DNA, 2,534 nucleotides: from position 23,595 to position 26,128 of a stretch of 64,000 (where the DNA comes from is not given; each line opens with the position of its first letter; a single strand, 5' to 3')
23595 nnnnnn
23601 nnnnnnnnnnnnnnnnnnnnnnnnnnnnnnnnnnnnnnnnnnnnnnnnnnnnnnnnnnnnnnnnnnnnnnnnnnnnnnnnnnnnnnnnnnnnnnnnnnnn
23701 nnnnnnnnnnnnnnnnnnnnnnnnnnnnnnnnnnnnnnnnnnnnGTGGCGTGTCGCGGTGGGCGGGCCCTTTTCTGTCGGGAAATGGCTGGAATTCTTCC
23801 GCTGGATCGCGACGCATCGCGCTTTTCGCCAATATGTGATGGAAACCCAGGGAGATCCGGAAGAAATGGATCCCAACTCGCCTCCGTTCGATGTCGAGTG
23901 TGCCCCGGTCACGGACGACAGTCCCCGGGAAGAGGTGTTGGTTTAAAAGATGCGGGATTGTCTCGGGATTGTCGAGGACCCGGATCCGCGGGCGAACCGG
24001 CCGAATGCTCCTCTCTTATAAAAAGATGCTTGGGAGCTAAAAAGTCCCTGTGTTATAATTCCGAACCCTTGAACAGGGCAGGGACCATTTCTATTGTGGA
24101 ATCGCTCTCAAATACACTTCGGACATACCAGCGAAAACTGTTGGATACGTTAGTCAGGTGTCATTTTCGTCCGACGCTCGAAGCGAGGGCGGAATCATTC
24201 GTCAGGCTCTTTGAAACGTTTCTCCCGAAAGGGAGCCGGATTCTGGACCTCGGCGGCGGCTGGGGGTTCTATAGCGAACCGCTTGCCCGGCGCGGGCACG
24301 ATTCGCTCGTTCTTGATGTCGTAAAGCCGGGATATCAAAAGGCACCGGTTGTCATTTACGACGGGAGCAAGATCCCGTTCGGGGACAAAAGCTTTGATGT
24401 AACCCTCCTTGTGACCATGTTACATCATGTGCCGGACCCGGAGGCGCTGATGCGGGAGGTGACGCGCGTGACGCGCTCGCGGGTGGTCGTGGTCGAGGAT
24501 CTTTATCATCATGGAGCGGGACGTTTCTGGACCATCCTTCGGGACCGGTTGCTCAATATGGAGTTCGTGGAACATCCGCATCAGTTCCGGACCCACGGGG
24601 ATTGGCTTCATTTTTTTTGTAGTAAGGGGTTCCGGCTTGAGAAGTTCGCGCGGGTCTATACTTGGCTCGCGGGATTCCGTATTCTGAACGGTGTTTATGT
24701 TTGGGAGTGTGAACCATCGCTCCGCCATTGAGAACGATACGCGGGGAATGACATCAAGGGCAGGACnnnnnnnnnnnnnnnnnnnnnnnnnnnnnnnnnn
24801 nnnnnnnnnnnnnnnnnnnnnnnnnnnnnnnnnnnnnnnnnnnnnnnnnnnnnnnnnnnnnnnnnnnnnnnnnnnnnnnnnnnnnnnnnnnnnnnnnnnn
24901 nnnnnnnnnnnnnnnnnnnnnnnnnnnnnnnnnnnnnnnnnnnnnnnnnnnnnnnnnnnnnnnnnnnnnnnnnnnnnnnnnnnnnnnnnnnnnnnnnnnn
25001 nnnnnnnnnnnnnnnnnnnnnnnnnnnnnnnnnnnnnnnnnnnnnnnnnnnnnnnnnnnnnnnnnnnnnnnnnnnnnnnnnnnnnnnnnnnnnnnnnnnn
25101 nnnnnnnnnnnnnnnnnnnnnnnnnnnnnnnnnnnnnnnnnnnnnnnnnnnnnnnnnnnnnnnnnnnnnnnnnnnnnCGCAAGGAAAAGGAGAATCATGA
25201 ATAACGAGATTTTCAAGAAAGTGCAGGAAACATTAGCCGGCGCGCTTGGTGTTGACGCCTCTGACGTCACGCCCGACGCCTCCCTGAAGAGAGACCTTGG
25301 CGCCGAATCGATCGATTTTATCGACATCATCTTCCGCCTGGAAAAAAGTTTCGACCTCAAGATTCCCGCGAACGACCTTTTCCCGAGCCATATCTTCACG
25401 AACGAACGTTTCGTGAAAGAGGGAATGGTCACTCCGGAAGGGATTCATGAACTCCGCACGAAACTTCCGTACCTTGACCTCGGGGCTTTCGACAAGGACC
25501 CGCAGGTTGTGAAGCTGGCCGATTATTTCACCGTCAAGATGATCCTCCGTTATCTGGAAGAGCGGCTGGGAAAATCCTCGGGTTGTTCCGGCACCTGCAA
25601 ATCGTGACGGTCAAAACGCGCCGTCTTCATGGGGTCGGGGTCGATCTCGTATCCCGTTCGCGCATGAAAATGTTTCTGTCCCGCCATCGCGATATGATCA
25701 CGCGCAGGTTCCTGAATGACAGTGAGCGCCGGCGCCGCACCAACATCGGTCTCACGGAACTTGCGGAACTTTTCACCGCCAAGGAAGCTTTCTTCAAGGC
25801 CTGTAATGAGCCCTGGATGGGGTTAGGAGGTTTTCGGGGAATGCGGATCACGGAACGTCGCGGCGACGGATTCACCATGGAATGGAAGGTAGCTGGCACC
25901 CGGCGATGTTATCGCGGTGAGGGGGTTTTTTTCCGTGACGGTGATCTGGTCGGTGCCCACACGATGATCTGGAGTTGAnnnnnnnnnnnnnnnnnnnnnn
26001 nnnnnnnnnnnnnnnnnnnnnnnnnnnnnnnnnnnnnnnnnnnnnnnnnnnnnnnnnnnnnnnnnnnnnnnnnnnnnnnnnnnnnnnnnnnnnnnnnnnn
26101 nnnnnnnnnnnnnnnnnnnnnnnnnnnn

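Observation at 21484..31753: Compact type-II FAS/PKS-like lipid biosynthetic cluster with radical SAM, methyltransferase and terminal thioester reductase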

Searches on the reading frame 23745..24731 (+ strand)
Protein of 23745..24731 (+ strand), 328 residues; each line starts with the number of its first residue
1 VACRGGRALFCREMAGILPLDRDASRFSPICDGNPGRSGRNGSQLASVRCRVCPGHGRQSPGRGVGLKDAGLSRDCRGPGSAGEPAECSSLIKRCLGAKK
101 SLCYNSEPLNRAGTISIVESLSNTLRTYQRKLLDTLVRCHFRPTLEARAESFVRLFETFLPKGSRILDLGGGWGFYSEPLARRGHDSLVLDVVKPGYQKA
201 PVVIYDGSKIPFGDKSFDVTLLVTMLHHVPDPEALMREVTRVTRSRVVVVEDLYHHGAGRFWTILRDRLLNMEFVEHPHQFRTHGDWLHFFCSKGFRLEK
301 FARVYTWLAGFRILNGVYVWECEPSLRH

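Call 4: search_protein_families(library=pfam, proteins=[window:23745-24731:+], max_evalue=0.01)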
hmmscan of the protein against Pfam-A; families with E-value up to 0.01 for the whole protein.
window:23745-24731:+ (328 aa): 6 families
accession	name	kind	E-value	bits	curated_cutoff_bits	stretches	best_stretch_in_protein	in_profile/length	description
PF08241.18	Methyltransf_11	-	1.2e-13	51.9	21.2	1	167-246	1-90/95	Methyltransferase domain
PF13489.12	Methyltransf_23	-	1.2e-09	38.5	27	1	151-253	11-119/164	Methyltransferase domain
PF13649.12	Methyltransf_25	-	7e-09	36.7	27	1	166-244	1-94/97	Methyltransferase domain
PF13847.12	Methyltransf_31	-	8.8e-06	25.9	27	1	207-250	63-108/145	Methyltransferase domain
PF07021.18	MetW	-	0.00023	21.3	21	1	157-255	8-114/193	Methionine biosynthesis protein MetW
PF08242.18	Methyltransf_12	-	0.0004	21.5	30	1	167-244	1-93/98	Methyltransferase domain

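Call 5: search_protein_families(library=ncbifam, proteins=[window:23745-24731:+], max_evalue=0.01)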
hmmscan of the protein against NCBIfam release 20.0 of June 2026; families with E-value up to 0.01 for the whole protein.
window:23745-24731:+ (328 aa): 11 families
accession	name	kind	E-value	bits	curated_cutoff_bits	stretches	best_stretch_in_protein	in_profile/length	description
NF045667.1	MTase_DVU1556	equivalog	1.6e-10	40.8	155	1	158-301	20-165/213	DVU_1556 family methyltransferase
NF001241.0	PRK00216.1-2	equivalog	4.7e-09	36.2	327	1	162-264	51-161/231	demethylmenaquinone methyltransferase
NF041255.1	mycofact_MftM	equivalog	1.1e-08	34.7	200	1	161-288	138-286/289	mycofactocin oligosaccharide methyltransferase MftM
TIGR01983.1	UbiG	equivalog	1.1e-06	28.1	102.95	1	162-246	49-146/228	bifunctional 2-polyprenyl-6-hydroxyphenol methylase/3-demethylubiquinol 3-O-methyltransferase UbiG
NF004452.0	PRK05785.1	equivalog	8e-06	25.5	207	1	151-250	40-144/228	hypothetical protein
TIGR02081.1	metW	equivalog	3.2e-05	23.6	189.5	1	158-250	9-109/194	methionine biosynthesis protein MetW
NF045823.1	PthPhpthDimycoMt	equivalog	0.00069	18.9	300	1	203-245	118-160/256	phthiotriol/phenolphthiotriol dimycocerosates methyltransferase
TIGR02072.1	BioC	equivalog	0.00093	19.1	184.95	1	153-249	24-130/244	malonyl-ACP O-methyltransferase BioC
NF045882.1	PLipidMtase_Leg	equivalog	0.0027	17.5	390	1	202-246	94-138/207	phospholipid N-methyltransferase PmtA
TIGR02021.1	BchM-ChlM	equivalog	0.004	16.6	158.9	1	149-192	42-84/218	magnesium protoporphyrin IX methyltransferase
NF001240.0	PRK00216.1-1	equivalog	0.0069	15.5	378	0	200-249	117-168/251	bifunctional demethylmenaquinone methyltransferase/2-methoxy-6-polyprenyl-1,4-benzoquinol methylase UbiE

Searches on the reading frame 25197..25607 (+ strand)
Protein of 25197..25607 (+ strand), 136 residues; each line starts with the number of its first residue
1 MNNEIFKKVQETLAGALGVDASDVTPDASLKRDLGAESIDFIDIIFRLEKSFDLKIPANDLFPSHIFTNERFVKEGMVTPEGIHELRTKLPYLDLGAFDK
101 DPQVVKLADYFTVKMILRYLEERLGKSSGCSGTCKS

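Call 4: search_protein_families(library=pfam, proteins=[window:25197-25607:+], max_evalue=0.01)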
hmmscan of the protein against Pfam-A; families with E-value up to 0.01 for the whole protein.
window:25197-25607:+ (136 aa): 1 family
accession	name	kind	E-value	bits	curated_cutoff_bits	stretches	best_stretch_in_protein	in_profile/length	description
PF00550.31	PP-binding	-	5.1e-12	46.3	20.8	1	8-62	2-55/67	Phosphopantetheine attachment site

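Call 5: search_protein_families(library=ncbifam, proteins=[window:25197-25607:+], max_evalue=0.01)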
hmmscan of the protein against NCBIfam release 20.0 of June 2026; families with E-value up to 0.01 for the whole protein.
window:25197-25607:+ (136 aa): 14 families
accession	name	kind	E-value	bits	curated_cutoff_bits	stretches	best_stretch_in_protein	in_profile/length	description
NF002148.0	PRK00982.1-2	subfamily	2.9e-16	59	71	1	2-60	2-60/79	acyl carrier protein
NF002150.0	PRK00982.1-4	subfamily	7.6e-16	58.1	66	1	2-60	3-61/80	acyl carrier protein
TIGR00517.1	acyl_carrier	equivalog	3.3e-13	49.3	70.45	1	3-59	2-58/77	acyl carrier protein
NF002151.0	PRK00982.1-5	equivalog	2.8e-12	46.6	92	1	4-59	3-58/78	acyl carrier protein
NF002149.0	PRK00982.1-3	equivalog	7.1e-11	41.9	106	1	4-60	3-59/78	acyl carrier protein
NF006031.0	PRK08172.1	equivalog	9.2e-11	42.3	76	1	1-62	1-62/82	acyl carrier protein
NF005079.0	PRK06508.1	equivalog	8.9e-10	38.8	83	1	5-60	4-59/93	acyl carrier protein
NF003757.0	PRK05350.1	equivalog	2.5e-09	37.2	65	1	2-59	4-61/83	acyl carrier protein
NF009104.0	PRK12449.1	equivalog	6.9e-09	35.5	70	1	2-61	3-62/80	acyl carrier protein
NF002147.0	PRK00982.1-1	equivalog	3.4e-08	33.2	84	1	2-61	5-64/83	acyl carrier protein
NF040636.1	AcpM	exception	4.7e-07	29.7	146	1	3-61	4-62/93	meromycolate extension acyl carrier protein AcpM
NF058660.1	cispen_ACP_AmcB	equivalog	1.3e-05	25.3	80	1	7-68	4-67/80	cispentacin biosynthesis acyl carrier protein AmcB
NF005502.0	PRK07117.1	equivalog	0.0017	18.5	79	1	18-61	20-62/82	acyl carrier protein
NF005798.0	PRK07639.1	equivalog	0.0063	16.9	100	0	24-68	26-70/91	petrobactin biosynthesis protein AsbD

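Call 40: search_solved_structures(query=window:25197-25607:+, max_evalue=0.001)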
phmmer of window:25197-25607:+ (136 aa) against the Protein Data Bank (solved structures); distinct sequences matched with E-value up to 0.001: 70 (the best 60 are shown).
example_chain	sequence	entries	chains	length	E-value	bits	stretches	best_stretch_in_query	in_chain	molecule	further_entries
8jfn_B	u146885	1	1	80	2.7e-10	43.6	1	5-59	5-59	Acyl carrier protein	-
8jfg_G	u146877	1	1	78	3.3e-10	43.3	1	5-59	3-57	Acyl carrier protein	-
8jfh_E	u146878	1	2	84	3.8e-10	43.1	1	5-59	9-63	Acyl carrier protein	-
4zjb_G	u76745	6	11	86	4e-10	43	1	5-59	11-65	Acyl carrier protein | Acyl carrier protein,Acyl carrier protein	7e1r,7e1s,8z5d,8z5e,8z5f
5h9g_A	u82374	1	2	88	4.2e-10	43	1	5-59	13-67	Acyl carrier protein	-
6lvt_A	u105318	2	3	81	7.4e-10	42.2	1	3-61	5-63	Acyl carrier protein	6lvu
4dxe_H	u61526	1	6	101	9.2e-10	41.9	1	4-60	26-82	Acyl carrier protein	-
8jfi_G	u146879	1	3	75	1.1e-09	41.6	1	6-59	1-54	Acyl carrier protein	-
5h9h_A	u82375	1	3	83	1.5e-09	41.2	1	5-59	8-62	Acyl carrier protein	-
6ihc_G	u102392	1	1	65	4.3e-09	39.7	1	9-59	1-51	holo-form acyl carrier protein (holo-ACP)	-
2ehs_A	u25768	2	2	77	5.8e-09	39.3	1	7-61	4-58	Acyl carrier protein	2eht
2x2b_A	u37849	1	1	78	8e-09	38.8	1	6-60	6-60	ACYL CARRIER PROTEIN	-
1hy8_A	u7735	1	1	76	8.9e-09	38.7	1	6-60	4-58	ACYL CARRIER PROTEIN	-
5zws_B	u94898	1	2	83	2.9e-08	37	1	3-61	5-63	Acyl carrier protein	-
1f80_D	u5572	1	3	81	3e-08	37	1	6-60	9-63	ACYL CARRIER PROTEIN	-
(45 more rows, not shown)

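Call 73: search_protein_representatives(protein=window:25197-25607:+)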
Query: 136 residues. Proteins with E-value up to 0.001 (for the whole library): 4293; up to 1e-10: 552; up to 1e-30: 12. The best 150 are listed.
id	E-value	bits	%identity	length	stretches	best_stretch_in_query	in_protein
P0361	2.8e-36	140.6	58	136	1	5-124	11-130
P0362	1.2e-35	138.6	50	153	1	2-133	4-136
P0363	7.0e-35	136.1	53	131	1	4-126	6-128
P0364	5.0e-34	133.3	78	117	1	1-81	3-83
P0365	2.5e-33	131.1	50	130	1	3-124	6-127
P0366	2.8e-33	130.9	52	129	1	3-124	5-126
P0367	1.8e-31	125.1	50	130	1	4-126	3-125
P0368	2.1e-31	124.8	28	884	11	2-62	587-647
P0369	3.0e-31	124.4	47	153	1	3-124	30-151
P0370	6.3e-31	123.3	49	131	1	3-126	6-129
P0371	6.8e-31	123.2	52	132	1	3-126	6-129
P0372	8.4e-31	122.9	48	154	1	1-124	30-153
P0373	3.8e-30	120.8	51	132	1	3-124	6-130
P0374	1.1e-29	119.3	46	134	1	3-125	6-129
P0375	1.1e-29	119.3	47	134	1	1-126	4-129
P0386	1.6e-27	112.3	43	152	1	3-129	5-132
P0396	9.8e-26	106.5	40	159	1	4-127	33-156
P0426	5.8e-23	97.5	40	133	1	2-125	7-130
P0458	3.1e-21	91.9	37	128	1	1-124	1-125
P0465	6.7e-21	90.9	38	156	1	2-129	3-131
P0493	1.2e-19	86.8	36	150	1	4-128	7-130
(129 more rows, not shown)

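Call 74: list_cluster_members(proteins=[P0362, P0365, P0369, P0374, P0386, P0396, P0426, P0458, P0465, P0493])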
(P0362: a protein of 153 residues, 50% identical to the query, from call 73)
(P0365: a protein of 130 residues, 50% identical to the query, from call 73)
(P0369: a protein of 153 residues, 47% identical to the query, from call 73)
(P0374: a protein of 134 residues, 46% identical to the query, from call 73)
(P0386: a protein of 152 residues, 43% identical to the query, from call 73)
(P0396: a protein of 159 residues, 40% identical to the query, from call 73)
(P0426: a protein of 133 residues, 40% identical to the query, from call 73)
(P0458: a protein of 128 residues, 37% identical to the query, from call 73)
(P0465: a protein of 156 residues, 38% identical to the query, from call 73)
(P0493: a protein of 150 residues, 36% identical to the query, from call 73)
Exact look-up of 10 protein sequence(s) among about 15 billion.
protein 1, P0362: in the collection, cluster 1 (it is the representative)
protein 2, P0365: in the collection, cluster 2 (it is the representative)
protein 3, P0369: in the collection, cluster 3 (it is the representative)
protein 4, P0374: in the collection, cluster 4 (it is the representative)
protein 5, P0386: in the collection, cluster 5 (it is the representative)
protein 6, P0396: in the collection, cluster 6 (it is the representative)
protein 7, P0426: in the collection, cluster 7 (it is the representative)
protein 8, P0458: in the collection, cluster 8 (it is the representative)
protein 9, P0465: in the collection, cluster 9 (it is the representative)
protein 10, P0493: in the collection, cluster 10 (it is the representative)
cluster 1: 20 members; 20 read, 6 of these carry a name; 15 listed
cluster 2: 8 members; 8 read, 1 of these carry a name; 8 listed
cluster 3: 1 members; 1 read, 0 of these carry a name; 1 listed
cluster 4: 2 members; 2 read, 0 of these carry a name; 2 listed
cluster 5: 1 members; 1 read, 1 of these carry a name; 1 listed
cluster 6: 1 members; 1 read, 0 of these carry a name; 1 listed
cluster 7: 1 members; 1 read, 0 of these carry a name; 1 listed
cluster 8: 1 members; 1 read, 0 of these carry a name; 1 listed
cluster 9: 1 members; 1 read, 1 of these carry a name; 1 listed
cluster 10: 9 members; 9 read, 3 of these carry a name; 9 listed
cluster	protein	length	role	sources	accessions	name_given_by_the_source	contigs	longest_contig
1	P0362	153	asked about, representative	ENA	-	-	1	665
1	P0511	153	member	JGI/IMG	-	acyl carrier protein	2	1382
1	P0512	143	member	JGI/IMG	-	acyl carrier protein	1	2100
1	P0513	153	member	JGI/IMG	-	acyl carrier protein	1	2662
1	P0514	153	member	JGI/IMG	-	acyl carrier protein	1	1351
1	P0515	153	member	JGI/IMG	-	acyl carrier protein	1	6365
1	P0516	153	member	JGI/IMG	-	acyl carrier protein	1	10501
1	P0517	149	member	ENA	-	-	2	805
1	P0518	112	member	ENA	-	-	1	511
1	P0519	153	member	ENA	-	-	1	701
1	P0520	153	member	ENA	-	-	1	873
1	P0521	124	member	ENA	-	-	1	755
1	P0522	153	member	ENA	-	-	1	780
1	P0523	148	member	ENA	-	-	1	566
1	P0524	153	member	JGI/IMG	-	-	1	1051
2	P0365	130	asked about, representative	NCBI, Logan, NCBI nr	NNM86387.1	MAG: acyl carrier protein [Phycisphaerales bacterium] | acyl carrier protein [Phycisphaerales bacterium]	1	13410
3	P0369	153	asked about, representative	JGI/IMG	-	-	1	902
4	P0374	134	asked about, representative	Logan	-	-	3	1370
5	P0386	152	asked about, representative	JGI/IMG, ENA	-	acyl carrier protein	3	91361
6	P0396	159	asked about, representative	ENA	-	-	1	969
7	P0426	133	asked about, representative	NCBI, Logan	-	-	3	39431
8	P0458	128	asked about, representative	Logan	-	-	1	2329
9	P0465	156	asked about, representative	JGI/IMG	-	acyl carrier protein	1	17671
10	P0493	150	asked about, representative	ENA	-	-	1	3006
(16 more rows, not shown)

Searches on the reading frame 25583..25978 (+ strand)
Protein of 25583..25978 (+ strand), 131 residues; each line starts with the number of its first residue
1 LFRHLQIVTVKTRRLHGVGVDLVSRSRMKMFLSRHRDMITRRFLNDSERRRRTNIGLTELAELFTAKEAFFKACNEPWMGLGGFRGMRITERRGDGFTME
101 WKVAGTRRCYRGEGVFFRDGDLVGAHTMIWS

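Call 4: search_protein_families(library=pfam, proteins=[window:25583-25978:+], max_evalue=0.01)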
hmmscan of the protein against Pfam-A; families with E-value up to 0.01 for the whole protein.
window:25583-25978:+ (131 aa): 1 family
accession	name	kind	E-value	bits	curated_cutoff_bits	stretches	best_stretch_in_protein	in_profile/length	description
PF01648.25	ACPS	-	1.6e-11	44.6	25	1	17-111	1-98/111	4'-phosphopantetheinyl transferase superfamily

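Call 5: search_protein_families(library=ncbifam, proteins=[window:25583-25978:+], max_evalue=0.01)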
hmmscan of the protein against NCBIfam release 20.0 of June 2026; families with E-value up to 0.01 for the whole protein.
window:25583-25978:+ (131 aa): 9 families
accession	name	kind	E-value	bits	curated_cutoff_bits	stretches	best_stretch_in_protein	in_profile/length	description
TIGR00556.1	pantethn_trn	domain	4.4e-08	33.3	45.35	1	16-75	3-65/128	phosphopantetheine--protein transferase domain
NF000832.0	PRK00070.3-2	equivalog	9.2e-08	32.4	107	1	16-93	3-73/116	holo-ACP synthase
NF011251.0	PRK14657.1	equivalog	4.2e-07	30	165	1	16-89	3-76/123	holo-[acyl-carrier-protein] synthase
TIGR00516.1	acpS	equivalog_domain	2.2e-06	28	59.8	1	16-74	3-63/125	holo-ACP synthase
NF011250.0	PRK14656.1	equivalog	2.4e-05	24.4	175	1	16-75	3-64/126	holo-[acyl-carrier-protein] synthase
NF011256.0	PRK14662.1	equivalog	3.9e-05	24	150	1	17-78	4-67/123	4'-phosphopantetheinyl transferase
NF011253.0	PRK14659.1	equivalog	9e-05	23.1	156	1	15-75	2-67/123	holo-[acyl-carrier-protein] synthase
NF011254.0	PRK14660.1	equivalog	0.0013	18.7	195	1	17-79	4-68/125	holo-[acyl-carrier-protein] synthase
NF000835.0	PRK00070.4-1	equivalog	0.0093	16.2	128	0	17-75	4-66/115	holo-ACP synthase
